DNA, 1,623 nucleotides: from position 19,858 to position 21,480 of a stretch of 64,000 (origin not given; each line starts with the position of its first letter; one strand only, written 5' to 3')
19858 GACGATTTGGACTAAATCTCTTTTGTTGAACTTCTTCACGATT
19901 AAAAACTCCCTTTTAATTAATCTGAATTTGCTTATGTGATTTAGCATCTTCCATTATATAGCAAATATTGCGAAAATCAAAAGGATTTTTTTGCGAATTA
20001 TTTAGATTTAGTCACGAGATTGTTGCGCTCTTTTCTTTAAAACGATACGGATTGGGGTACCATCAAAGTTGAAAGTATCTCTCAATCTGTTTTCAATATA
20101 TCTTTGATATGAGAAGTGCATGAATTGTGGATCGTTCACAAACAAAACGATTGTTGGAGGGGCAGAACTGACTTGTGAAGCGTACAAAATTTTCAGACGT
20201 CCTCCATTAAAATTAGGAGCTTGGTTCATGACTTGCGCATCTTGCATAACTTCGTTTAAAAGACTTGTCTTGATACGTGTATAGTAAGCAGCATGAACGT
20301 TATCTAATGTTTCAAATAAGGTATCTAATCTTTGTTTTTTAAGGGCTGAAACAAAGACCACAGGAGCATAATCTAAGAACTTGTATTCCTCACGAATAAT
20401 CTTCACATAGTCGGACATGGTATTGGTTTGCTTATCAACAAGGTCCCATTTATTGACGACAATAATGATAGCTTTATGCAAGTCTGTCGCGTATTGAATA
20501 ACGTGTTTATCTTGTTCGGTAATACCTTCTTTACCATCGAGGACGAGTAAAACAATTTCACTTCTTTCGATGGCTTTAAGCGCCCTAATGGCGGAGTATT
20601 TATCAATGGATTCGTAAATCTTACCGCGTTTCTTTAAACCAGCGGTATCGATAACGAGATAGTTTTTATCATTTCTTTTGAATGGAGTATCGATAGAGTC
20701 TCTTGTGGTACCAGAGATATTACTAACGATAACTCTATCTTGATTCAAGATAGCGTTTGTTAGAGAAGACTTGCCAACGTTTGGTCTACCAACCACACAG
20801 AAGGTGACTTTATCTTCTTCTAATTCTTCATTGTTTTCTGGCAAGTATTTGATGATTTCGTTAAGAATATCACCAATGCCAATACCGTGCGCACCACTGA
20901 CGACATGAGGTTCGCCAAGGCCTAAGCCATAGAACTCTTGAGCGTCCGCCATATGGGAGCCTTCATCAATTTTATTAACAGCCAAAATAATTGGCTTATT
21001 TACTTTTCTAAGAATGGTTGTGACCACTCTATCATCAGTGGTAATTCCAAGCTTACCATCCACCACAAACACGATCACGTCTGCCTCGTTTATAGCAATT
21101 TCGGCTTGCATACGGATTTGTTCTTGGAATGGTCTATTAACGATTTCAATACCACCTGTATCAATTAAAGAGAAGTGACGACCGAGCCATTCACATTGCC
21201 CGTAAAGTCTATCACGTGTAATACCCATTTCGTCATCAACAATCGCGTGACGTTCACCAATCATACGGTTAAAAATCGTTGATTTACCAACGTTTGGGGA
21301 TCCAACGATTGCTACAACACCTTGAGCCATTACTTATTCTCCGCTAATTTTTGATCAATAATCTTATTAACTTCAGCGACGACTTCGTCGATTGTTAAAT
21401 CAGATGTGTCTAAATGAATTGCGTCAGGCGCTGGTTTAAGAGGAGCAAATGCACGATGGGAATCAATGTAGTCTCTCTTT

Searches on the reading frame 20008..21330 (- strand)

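Call 50: search_protein_families(library=pfam, proteins=[window:20008-21330:-], max_evalue=0.00001)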
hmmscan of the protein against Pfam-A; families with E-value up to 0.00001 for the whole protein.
window:20008-21330:- (440 aa): 12 families
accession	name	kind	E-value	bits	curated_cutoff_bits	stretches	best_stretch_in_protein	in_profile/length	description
PF01926.29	MMR_HSR1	-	1.1e-57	193.4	21.9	2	6-120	2-113/113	50S ribosome-binding GTPase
PF14714.11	KH_dom-like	-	2.1e-33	114.9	27.3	1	352-432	1-81/81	KH-domain-like of EngA bacterial GTPase enzymes, C-terminal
PF02421.24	FeoB_N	-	1.2e-27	96.7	27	2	6-125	3-119/156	Ferrous iron transport protein B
PF00009.33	GTP_EFTU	-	2.9e-27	95.9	26.5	2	175-345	4-185/188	Elongation factor Tu GTP binding domain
PF04548.22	AIG1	-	8e-14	51.9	27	1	177-310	3-139/212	AIG1 family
PF03193.22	RsgA_GTPase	-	7.5e-13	49.1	30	0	79-234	21-170/174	RsgA GTPase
PF00350.29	Dynamin_N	-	1.7e-12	48.1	27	0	178-210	2-33/168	Dynamin family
PF08477.19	Roc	-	1.8e-07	31.8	27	0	6-122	2-119/119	Ras of Complex, Roc, domain of DAPkinase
PF00071.28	Ras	-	2.4e-07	30.9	21.6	0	178-342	3-156/162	Ras family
PF02492.25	cobW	-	6.2e-07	29.6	20.7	0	220-319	82-179/180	CobW/HypB/UreG, nucleotide-binding domain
PF10662.15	PduV-EutP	-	4.2e-06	27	21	0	52-157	37-139/143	Ethanolamine utilisation - propanediol utilisation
PF16897.10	MMR_HSR1_Xtn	-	5.4e-06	26.8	35.2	0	75-163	24-104/106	C-terminal region of MMR_HSR1 domain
